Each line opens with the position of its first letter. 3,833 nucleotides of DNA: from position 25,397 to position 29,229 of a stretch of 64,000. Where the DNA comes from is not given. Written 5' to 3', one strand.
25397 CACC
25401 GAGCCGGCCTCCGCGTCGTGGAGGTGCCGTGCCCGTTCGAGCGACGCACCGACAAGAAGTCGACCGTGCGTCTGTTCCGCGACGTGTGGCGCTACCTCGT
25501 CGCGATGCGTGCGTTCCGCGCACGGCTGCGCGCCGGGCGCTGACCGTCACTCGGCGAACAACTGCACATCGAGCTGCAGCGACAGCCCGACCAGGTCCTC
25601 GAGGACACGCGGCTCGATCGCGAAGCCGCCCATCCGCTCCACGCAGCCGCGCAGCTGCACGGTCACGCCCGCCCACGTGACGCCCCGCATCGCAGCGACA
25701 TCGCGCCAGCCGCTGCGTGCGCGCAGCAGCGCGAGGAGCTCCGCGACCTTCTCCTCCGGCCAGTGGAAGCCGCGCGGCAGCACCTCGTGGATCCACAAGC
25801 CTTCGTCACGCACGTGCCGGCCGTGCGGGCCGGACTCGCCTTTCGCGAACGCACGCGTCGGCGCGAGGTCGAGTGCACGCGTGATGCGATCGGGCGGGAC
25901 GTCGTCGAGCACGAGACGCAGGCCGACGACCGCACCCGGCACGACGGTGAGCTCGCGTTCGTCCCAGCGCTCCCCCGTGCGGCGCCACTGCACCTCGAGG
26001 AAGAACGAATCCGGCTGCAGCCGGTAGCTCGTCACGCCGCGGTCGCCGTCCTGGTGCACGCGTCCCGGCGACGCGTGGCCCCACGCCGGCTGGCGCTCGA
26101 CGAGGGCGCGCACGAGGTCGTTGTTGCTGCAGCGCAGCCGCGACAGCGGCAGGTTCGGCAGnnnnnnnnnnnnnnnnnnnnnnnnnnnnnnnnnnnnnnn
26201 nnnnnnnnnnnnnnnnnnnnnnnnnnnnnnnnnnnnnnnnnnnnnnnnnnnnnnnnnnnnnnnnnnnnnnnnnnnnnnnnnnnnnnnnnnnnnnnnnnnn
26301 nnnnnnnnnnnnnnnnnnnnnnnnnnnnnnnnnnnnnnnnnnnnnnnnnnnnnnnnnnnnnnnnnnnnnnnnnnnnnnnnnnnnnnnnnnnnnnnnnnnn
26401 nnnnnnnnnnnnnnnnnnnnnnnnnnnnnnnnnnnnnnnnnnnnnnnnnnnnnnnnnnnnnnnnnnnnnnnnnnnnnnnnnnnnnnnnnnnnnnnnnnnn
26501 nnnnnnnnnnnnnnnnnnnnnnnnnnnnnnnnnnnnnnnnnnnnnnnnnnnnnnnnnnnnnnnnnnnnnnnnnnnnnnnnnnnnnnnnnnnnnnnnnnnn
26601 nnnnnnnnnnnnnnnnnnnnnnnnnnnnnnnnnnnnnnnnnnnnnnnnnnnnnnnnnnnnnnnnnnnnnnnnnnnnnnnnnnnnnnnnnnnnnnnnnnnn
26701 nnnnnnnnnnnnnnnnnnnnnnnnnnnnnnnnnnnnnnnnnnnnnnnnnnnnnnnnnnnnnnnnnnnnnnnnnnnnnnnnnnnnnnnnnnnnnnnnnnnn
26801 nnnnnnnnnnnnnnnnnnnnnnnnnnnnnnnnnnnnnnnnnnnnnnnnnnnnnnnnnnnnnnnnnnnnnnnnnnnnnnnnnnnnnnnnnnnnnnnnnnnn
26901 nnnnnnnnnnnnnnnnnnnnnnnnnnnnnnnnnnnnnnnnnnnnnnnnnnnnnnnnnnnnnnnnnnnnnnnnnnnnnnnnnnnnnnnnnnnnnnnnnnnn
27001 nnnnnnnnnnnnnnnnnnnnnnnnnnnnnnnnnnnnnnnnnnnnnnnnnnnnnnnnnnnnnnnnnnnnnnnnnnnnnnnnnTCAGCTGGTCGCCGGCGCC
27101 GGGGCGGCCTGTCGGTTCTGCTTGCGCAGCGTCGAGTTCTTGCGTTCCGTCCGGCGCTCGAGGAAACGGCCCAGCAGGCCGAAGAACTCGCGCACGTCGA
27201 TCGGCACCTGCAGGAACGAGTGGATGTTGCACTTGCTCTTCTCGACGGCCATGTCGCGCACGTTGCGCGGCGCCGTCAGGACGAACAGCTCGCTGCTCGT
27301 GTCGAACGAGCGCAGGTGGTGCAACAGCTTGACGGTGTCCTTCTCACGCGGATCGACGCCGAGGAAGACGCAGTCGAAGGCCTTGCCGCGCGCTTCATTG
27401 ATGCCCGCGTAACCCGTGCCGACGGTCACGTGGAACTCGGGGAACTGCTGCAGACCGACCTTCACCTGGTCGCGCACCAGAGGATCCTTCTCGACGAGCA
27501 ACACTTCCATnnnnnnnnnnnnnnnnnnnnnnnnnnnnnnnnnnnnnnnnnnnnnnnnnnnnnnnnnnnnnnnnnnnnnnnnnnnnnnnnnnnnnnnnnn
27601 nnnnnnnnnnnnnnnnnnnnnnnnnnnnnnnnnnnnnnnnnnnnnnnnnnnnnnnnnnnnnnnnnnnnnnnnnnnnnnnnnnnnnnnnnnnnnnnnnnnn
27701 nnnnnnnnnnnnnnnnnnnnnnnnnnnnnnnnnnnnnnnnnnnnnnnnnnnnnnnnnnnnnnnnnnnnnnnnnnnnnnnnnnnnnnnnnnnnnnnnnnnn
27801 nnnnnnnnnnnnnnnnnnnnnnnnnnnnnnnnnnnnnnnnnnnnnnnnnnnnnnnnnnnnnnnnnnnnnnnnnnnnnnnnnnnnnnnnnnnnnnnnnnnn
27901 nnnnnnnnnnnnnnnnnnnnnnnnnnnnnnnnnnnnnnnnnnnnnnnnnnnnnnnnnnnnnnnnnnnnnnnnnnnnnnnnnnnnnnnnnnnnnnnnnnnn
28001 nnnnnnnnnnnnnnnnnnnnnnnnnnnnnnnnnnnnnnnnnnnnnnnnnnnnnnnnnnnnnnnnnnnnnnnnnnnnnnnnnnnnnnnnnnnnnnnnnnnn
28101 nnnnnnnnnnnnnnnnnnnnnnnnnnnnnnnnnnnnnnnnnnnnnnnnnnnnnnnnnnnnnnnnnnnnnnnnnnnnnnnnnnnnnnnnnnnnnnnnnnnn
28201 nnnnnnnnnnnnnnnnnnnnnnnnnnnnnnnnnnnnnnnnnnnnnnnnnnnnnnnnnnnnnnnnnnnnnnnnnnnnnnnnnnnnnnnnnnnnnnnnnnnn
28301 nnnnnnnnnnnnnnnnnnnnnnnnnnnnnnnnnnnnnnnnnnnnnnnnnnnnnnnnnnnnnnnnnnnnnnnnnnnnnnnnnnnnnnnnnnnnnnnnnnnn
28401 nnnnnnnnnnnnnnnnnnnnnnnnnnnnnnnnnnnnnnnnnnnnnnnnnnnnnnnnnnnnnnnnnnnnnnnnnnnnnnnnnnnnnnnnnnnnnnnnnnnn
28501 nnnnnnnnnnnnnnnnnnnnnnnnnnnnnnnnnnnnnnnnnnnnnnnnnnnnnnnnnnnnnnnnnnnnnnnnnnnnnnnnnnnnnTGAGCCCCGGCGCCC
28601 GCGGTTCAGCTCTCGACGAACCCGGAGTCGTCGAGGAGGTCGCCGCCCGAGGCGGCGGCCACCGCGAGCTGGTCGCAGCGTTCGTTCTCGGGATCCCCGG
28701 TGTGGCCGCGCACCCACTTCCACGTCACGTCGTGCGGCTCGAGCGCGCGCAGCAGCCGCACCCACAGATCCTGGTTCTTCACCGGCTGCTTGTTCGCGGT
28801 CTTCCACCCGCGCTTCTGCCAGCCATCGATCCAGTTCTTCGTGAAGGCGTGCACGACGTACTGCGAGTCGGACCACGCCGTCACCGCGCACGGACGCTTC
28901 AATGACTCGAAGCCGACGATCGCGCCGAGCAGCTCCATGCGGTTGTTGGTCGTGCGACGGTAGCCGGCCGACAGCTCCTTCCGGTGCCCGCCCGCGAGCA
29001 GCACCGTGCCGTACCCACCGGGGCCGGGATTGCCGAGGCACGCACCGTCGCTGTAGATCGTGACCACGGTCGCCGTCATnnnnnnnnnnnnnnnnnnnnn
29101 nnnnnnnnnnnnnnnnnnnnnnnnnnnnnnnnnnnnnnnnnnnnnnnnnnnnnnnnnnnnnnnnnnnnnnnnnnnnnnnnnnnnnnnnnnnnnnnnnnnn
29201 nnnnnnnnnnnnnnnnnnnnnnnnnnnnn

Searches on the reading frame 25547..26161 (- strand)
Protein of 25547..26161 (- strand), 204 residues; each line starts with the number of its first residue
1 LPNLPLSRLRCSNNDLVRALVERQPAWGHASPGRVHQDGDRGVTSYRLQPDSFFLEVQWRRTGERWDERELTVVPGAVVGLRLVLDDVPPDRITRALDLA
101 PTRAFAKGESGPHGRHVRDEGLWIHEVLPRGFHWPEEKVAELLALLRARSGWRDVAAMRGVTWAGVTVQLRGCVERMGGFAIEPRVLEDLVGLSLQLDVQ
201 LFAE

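Call 13: search_protein_families(library=pfam, max_evalue=0.0001, proteins=[window:25547-26161:-])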
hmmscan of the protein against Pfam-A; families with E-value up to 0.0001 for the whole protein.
window:25547-26161:- (204 aa): 1 family
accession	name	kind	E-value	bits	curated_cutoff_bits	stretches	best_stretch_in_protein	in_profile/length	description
PF14106.11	DUF4279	-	5.3e-07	30.4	25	1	86-198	3-115/116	Domain of unknown function (DUF4279)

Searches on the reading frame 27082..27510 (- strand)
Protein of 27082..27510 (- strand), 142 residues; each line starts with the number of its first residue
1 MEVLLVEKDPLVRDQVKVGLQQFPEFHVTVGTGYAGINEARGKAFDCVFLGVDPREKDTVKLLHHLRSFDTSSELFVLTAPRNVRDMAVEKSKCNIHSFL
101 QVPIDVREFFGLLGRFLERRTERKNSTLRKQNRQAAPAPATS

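Call 14: search_protein_families(library=pfam, max_evalue=0.0001, proteins=[window:27082-27510:-])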
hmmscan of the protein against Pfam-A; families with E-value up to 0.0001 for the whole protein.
window:27082-27510:- (142 aa): 1 family
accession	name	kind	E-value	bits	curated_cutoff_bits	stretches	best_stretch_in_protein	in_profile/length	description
PF00072.30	Response_reg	-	1e-05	26.1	30.2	1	3-109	1-106/111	Response regulator receiver domain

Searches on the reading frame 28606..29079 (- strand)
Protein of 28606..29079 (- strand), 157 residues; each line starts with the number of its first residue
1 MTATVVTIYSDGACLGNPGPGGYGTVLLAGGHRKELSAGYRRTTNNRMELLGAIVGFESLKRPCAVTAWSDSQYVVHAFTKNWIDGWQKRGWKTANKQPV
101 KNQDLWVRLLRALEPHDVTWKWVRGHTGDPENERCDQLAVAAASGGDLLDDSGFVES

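Call 14: search_protein_families(library=pfam, max_evalue=0.0001, proteins=[window:28606-29079:-])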
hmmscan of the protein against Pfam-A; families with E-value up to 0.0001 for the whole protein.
window:28606-29079:- (157 aa): 1 family
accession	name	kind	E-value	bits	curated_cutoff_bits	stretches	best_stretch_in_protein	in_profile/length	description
PF00075.30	RNase_H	-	6.3e-45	153.2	25.8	1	5-143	3-140/141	RNase H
